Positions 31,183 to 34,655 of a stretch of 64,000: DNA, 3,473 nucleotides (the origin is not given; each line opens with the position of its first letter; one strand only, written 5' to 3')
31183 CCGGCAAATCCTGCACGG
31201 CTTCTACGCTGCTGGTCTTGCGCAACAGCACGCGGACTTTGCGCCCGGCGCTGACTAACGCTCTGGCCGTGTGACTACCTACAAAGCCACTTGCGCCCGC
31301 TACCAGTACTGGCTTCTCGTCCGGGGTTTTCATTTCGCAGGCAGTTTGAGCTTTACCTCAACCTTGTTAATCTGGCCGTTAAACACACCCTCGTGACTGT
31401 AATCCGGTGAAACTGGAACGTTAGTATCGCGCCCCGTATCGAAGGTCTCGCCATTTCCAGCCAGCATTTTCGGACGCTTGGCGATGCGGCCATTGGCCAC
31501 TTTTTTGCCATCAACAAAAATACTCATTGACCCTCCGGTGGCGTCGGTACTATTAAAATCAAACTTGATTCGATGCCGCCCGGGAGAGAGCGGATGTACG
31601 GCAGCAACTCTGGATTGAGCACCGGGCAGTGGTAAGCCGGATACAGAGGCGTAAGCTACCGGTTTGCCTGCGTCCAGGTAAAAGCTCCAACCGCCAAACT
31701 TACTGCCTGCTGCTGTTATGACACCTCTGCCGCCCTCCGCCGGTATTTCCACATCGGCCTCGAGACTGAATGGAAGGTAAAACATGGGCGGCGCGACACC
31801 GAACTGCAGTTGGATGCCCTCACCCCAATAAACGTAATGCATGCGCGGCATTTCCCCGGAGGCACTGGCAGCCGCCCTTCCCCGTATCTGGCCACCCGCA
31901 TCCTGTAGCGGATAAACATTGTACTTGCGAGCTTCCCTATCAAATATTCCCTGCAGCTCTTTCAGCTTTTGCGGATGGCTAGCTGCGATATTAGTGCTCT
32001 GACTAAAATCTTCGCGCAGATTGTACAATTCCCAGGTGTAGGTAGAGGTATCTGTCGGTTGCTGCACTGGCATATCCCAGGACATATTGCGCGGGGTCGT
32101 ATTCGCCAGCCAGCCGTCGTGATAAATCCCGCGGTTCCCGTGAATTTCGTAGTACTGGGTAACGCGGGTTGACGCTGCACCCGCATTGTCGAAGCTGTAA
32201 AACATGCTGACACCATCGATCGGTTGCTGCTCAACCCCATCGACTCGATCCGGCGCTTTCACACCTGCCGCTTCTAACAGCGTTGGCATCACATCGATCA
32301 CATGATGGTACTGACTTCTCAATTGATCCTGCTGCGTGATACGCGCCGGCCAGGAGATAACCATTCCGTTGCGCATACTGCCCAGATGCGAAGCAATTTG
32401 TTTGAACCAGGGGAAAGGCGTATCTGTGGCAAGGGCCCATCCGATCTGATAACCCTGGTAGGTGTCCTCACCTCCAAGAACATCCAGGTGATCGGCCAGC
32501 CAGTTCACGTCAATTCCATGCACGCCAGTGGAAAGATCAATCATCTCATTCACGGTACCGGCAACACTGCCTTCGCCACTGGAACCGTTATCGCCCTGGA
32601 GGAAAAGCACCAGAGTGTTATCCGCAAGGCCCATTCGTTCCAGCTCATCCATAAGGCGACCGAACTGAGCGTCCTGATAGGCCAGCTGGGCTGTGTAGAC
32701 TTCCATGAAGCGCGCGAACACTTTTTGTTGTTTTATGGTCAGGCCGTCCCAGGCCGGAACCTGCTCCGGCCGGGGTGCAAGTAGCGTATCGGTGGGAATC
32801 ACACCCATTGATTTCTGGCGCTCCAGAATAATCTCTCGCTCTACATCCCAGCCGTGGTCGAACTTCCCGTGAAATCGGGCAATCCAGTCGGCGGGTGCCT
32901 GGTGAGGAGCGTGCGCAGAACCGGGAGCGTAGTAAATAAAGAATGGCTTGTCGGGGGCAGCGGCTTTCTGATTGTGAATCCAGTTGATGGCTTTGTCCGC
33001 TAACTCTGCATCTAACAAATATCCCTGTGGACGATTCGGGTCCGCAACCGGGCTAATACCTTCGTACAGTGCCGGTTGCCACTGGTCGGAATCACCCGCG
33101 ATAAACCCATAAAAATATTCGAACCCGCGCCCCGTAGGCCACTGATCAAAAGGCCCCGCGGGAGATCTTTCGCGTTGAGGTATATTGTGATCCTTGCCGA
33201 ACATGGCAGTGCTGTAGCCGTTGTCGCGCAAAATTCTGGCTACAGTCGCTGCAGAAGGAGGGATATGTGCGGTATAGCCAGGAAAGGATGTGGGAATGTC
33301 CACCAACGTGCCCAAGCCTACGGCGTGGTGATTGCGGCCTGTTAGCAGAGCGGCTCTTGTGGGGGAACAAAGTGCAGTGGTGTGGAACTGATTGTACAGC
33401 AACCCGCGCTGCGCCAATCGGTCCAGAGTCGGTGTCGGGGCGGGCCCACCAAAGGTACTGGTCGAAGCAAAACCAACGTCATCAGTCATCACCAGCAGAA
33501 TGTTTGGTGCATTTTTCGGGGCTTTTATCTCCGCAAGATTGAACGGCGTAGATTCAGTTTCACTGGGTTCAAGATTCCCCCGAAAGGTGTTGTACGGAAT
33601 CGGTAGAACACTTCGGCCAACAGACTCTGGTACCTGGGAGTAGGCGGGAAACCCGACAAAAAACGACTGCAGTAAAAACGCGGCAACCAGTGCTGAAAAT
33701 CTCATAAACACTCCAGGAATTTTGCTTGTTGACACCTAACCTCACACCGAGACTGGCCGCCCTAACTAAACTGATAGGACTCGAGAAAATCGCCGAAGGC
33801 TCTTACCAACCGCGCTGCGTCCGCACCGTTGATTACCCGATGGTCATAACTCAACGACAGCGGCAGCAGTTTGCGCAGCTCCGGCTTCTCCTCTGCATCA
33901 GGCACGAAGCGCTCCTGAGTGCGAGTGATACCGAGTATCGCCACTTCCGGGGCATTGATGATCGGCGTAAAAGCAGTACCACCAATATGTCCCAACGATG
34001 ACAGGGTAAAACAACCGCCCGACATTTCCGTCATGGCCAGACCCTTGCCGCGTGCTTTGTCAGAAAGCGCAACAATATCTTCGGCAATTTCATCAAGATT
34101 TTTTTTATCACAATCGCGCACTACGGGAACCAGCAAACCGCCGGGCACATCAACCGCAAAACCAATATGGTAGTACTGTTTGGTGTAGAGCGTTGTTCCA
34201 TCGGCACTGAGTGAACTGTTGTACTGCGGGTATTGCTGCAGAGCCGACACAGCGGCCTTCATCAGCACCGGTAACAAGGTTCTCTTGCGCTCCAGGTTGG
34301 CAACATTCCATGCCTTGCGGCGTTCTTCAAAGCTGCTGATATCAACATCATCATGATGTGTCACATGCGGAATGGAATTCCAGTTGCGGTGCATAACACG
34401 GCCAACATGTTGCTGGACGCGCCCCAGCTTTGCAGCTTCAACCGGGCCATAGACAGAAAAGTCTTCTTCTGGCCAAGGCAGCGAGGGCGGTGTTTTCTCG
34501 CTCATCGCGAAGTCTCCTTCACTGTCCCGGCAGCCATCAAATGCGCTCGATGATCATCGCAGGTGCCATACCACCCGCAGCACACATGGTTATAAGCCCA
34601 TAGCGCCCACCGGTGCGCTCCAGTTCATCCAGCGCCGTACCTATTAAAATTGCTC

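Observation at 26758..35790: Tightly coupled thiolase / orphan E2 core / sulfatase / 3beta-HSD-like / sulfotransferase / sulfatase gene block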

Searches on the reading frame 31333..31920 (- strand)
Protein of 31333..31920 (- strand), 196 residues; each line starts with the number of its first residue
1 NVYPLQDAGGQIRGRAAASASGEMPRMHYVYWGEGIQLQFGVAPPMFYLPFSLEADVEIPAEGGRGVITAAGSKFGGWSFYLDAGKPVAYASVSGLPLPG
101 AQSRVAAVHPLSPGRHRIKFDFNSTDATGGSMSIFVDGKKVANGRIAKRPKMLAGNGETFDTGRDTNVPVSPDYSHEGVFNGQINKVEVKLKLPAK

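Call 52: predict_structure(alignment_id=A1)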
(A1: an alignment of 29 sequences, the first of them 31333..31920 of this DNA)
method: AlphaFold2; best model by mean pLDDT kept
length: 196 residues; sequences in the alignment: 29
mean_pLDDT: 90.3   pTM: 0.86
mean pLDDT of the five models: 90.3, 89.6, 89.4, 89.2, 88.6
residues with pLDDT >= 90: 141; 70-90: 38; 50-70: 13; < 50: 4
segments of 3 or more residues with pLDDT < 50: 1-4
pLDDT, mean of each block of 10 residues (from residue 1): 55 74 87 91 87 98 98 95 98 93 98 99 92 98 96 75 94 96 98 82
secondary structure, 60 per line:
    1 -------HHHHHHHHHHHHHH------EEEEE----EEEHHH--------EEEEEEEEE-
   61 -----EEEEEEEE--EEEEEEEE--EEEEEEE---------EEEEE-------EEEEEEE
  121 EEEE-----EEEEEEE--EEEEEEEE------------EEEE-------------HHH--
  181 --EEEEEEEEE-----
elements in order: H8-21 E28-32 E37-39 E51-59 E66-73 E76-83 E86-92 E102-106 E114-124 E130-136 E139-146 E159-162 E183-191

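Call 55: fold_search(model_id=the predicted structure, library=pdb)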
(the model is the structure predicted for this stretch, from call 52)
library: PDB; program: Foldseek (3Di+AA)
matches with E <= 10: 1570; with E <= 0.001: 222
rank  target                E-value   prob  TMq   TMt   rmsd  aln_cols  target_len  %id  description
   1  9oz8_B                2.8e-06  1.00  0.54  0.16   6.5       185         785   14  Cryo-EM structure of chicken NEL dimer bound with one human NICOL. (released 2026-02-25)
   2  5fra_E                3.1e-06  1.00  0.61  0.62   5.4       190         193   12  CBM40_CPF0721-6'SL (released 2016-07-20)
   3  8s50_A                3.1e-06  1.00  0.53  0.46  16.0       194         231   16  Cryo-EM structure of the C terminal region of PTX3 with a section of coiled-coil (released 2025-01-22)
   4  4c1w_A                3.3e-06  1.00  0.48  0.50   7.8       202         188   10  Carbohydrate binding domain from Streptococcus pneumoniae NanA sialidase complexed with 3'-sialyllactose (released 2014-08-27)
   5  7zc9_A                3.5e-06  1.00  0.52  0.54   7.1       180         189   14  Human Pikachurin/EGFLAM C-terminal Laminin-G domain (LG3) (released 2023-07-19)
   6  7zl1_A                3.9e-06  1.00  0.53  0.48  11.0       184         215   18  PTX3 Pentraxin Domain (released 2022-08-03)
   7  9k6u_A                4.1e-06  1.00  0.50  0.47   8.7       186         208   14  Pentraxin Domain of PTX3 Octamer (released 2025-10-22)
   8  5fre_C                4.5e-06  1.00  0.57  0.59   5.4       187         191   14  Characterization of a novel CBM from Clostridium perfringens (released 2016-07-20)
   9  1qu0_A                4.8e-06  1.00  0.52  0.56   5.1       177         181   13  CRYSTAL STRUCTURE OF THE FIFTH LAMININ G-LIKE MODULE OF THE MOUSE LAMININ ALPHA2 CHAIN (released 1999-12-03)
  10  5jmc_G                4.8e-06  1.00  0.51  0.27   6.7       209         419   11  Receptor binding domain of Botulinum neurotoxin A in complex with rat SV2C (released 2016-06-15)
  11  5fra_A                5.1e-06  1.00  0.59  0.59   5.5       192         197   10  CBM40_CPF0721-6'SL (released 2016-07-20)
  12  1qu0_C                5.3e-06  1.00  0.52  0.55   5.3       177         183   14  CRYSTAL STRUCTURE OF THE FIFTH LAMININ G-LIKE MODULE OF THE MOUSE LAMININ ALPHA2 CHAIN (released 1999-12-03)
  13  2v73_A                5.6e-06  1.00  0.58  0.61   5.8       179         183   14  The structure of the family 40 CBM from C. perfringens NanJ in complex with a sialic acid containing molecule (released 2007-08-21)
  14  5jmc_A                6.3e-06  1.00  0.51  0.27   6.7       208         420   12  Receptor binding domain of Botulinum neurotoxin A in complex with rat SV2C (released 2016-06-15)
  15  2v73_B                7.0e-06  1.00  0.58  0.62   5.7       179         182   14  The structure of the family 40 CBM from C. perfringens NanJ in complex with a sialic acid containing molecule (released 2007-08-21)
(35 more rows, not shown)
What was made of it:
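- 31330..33705 (-): Sulfatase A: an exported class I (formylglycine, Cys-type CSPTR) PAS-like sulfatase with a C-terminal laminin-G/ConA-like domain (residues about 596-791). C-terminal model and Foldseek result in calls 52 and 55.
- Closest known: Pseudomonas aeruginosa arylsulfatase PAS/AtsA. Different: The window enzymes have a signal-peptide-like N-terminus and an extra C-terminal laminin-G/ConA-like domain of about 200 aa (calls 52, 55).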

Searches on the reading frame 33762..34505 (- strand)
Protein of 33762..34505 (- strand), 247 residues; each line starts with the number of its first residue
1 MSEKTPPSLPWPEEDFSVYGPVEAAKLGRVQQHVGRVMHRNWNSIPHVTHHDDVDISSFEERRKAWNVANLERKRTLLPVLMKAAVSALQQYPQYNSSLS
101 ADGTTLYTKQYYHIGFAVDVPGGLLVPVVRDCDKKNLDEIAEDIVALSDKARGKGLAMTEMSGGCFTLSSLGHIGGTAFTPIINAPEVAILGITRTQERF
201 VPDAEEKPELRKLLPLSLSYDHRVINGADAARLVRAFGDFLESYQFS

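Call 4: search_protein_families(library=pfam, proteins=[window:33762-34505:-])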
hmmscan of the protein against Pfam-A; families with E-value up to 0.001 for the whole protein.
window:33762-34505:- (247 aa): 1 family
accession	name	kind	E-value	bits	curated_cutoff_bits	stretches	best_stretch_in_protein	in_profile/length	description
PF00198.28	2-oxoacid_dh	-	4.2e-69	233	23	1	22-244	4-227/232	2-oxoacid dehydrogenases acyltransferase (catalytic domain)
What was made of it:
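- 33762..34505 (-): Stand-alone catalytic core of a PDH-type E2 acyltransferase (247 aa). It has no lipoyl or subunit-binding domain. PF00198 at 233 bits covers residues 22-244 (call 4).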

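Call 5: search_protein_families(library=ncbifam, proteins=[window:33762-34505:-])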
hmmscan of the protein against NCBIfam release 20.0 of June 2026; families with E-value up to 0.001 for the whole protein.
window:33762-34505:- (247 aa): 9 families
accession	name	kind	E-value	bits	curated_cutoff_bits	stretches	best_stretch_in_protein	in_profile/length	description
TIGR01348.1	PDHac_trf_long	equivalog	6.5e-90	302.3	552.1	1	7-242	342-580/587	dihydrolipoyllysine-residue acetyltransferase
NF008814.0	PRK11854.1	equivalog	4.8e-83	279.7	722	1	5-243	390-631/637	pyruvate dehydrogenase complex dihydrolipoyllysine-residue acetyltransferase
NF004309.0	PRK05704.1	equivalog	1.1e-45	156.8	449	1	22-242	179-399/408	2-oxoglutarate dehydrogenase complex dihydrolipoyllysine-residue succinyltransferase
TIGR01347.1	sucB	equivalog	9e-45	153.6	378.65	1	22-244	175-397/404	dihydrolipoyllysine-residue succinyltransferase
TIGR02927.1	SucB_Actino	equivalog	4.9e-40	137.9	423.45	1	25-246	345-573/579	2-oxoglutarate dehydrogenase, E2 component, dihydrolipoamide succinyltransferase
TIGR01349.1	PDHac_trf_mito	equivalog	8.3e-40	137.2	445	1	34-243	221-431/437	pyruvate dehydrogenase complex dihydrolipoamide acetyltransferase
NF011416.0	PRK14843.1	equivalog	1.7e-31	109.4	429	1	14-242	110-340/347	dihydrolipoamide acetyltransferase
NF008815.0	PRK11857.1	equivalog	3.8e-31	108.7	378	1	26-243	82-301/308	dihydrolipoamide acetyltransferase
NF008907.0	PRK12270.1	equivalog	5.1e-14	51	878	1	26-242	132-362/1241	multifunctional oxoglutarate decarboxylase/oxoglutarate dehydrogenase thiamine pyrophosphate-binding subunit/dihydrolipoyllysine-residue suc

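Call 62: search_solved_structures(query=window:33762-34505:-, max_evalue=1e-10, show_alignments=1)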
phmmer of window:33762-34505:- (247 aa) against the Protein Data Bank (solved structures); distinct sequences matched with E-value up to 1e-10: 40.
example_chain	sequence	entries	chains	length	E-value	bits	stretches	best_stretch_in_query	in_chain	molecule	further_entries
1eaa_A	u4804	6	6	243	1.8e-67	230.8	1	10-242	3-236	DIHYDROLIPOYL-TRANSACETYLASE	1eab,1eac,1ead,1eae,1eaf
1dpd_A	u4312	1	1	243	4.4e-67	229.4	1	10-242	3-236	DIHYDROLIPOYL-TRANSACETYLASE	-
1dpc_A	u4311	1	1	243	8.5e-67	228.5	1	10-242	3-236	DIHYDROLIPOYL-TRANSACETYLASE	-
8osy_A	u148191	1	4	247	8.9e-67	228.4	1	6-241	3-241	Dihydrolipoyllysine-residue acetyltransferase component of pyruvate dehydrogenase complex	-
4n72_A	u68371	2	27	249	9.1e-67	228.4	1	6-241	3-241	Pyruvate dehydrogenase (Dihydrolipoyltransacetylase component) | Dihydrolipoyllysine-residue acetyltransferase component of pyruvate dehydrogenase complex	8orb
1dpb_A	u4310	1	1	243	5.8e-66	225.8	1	10-242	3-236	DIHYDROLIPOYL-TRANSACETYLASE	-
7b9k_A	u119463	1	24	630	8.9e-66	225.2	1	6-241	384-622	Dihydrolipoyllysine-residue acetyltransferase component of pyruvate dehydrogenase complex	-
1b5s_A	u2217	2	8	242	1.6e-42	149.1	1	24-234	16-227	DIHYDROLIPOAMIDE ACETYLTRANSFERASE | Dihydrolipoyllysine-residue acetyltransferase component of pyruvate dehydrogenase complex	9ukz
3duf_I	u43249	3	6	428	4e-42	147.7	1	21-234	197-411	Dihydrolipoyllysine-residue acetyltransferase component of pyruvate dehydrogenase complex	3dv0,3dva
8eqn_A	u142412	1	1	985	3.9e-41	144.5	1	24-234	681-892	BG505 UFO-E2p-L4P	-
6zzi_A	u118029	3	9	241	2.5e-31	112.4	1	48-246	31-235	Dihydrolipoyllysine-residue acetyltransferase component of pyruvate dehydrogenase complex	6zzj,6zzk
4ofs_A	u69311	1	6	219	2.8e-31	112.2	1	42-235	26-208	Probable lipoamide acyltransferase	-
6zzm_A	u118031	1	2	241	2.9e-31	112.2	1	24-246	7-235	Dihydrolipoamide acetyltransferase component of pyruvate dehydrogenase complex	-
3rqc_A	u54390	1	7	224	2.9e-31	112.2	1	42-235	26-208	Probable lipoamide acyltransferase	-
6zzl_A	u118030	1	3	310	4e-31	111.7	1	47-246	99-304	Dihydrolipoyllysine-residue acetyltransferase component of pyruvate dehydrogenase complex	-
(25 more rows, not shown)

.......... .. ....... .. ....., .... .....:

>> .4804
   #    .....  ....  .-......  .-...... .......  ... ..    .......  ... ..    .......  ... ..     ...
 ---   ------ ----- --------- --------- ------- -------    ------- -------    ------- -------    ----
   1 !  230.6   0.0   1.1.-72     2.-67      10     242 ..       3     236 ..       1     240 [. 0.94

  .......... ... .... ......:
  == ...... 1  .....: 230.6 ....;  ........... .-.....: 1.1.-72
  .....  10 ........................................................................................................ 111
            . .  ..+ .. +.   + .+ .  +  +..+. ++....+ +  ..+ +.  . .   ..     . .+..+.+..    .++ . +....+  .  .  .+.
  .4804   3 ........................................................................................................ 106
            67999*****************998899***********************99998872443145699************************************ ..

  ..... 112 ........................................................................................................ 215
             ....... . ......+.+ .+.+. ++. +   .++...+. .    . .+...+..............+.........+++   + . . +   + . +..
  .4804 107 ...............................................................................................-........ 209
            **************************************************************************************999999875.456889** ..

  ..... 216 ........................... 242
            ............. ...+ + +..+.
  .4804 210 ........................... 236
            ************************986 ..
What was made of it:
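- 33762..34505 (-): It matches the A. vinelandii E2p core 1EAA at E 2e-67, and the DHRVING motif is present (call 62).
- On E2 component of 2-oxoacid dehydrogenase complexes: The protein aligns with 1EAA across the whole core and has DHRVING (calls 4, 62).
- Closest known: Catalytic core of pyruvate dehydrogenase E2p. Same: The match is E 2e-67 over the whole core, and the catalytic DHRxxxG motif is kept (call 62).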

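Call 72: search_protein_representatives(protein=window:33762-34505:-)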
Query: 247 residues. Proteins with E-value up to 0.001 (for the whole library): 22937; up to 1e-10: 14693; up to 1e-30: 1608. The best 150 are listed.
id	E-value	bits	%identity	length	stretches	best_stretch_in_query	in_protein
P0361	3.5e-85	301.9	59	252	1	9-237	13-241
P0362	6.0e-74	265.1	53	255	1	10-237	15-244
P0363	5.1e-72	258.7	52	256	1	8-242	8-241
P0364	2.5e-67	243.4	54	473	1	10-243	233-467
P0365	5.1e-67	242.4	54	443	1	10-243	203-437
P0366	8.8e-67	241.6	51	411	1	9-238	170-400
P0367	4.7e-66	239.2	53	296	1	11-243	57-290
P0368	9.1e-66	238.3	54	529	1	8-236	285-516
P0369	1.4e-65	237.7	52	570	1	10-241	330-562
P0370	1.6e-65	237.5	52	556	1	8-242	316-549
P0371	1.6e-65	237.5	53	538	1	10-241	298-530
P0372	1.9e-65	237.2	54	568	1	9-234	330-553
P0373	2.7e-65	236.7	54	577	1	11-243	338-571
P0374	1.8e-64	234.0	53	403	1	7-240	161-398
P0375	2.2e-64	233.7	52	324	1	9-242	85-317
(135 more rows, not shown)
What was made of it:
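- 33762..34505 (-): The three closest representative clusters are 252-256 aa stand-alone proteins; most of the other hits listed are full-length E2 proteins (call 72).
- On E2 component of 2-oxoacid dehydrogenase complexes: The closest representative clusters are also 252-256 aa (call 72).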
